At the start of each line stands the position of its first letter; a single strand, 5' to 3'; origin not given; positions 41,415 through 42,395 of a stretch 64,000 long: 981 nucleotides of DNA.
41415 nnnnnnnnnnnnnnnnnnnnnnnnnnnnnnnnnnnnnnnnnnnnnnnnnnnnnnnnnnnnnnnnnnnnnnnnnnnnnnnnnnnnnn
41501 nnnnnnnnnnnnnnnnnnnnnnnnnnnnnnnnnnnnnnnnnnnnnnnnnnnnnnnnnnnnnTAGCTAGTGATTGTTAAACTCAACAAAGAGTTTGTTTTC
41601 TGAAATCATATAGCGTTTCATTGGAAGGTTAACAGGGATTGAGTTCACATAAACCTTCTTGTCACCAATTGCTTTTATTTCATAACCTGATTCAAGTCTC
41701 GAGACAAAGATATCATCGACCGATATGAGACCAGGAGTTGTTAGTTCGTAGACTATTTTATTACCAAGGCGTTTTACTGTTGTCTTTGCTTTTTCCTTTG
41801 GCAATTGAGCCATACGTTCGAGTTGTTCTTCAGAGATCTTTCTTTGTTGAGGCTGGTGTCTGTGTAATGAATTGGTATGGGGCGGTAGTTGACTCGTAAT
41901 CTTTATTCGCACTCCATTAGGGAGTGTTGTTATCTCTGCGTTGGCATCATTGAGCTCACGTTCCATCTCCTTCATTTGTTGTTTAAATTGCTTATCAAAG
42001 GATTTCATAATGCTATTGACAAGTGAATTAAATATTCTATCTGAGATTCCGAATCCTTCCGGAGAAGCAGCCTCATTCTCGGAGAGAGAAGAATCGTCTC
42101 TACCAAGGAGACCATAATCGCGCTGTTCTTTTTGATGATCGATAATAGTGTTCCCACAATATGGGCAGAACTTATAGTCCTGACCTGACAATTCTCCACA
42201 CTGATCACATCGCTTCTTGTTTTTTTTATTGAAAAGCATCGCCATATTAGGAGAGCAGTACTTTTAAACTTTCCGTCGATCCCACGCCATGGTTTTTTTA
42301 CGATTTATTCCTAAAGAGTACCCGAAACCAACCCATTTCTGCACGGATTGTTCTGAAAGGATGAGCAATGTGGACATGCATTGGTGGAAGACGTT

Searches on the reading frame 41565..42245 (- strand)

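Call 28: search_protein_families(library=pfam, proteins=[window:41565-42245:-], max_evalue=0.001)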
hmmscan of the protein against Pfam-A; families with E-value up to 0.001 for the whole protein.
window:41565-42245:- (226 aa): 2 families
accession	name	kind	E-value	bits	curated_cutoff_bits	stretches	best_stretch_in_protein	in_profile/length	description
PF17032.10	Zn_ribbon_15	-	0.0002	22.5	28.9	1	4-31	46-73/73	zinc-ribbon family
PF13248.11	Zn_ribbon_3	-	0.00025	20.8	27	1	10-32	2-24/26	zinc-ribbon domain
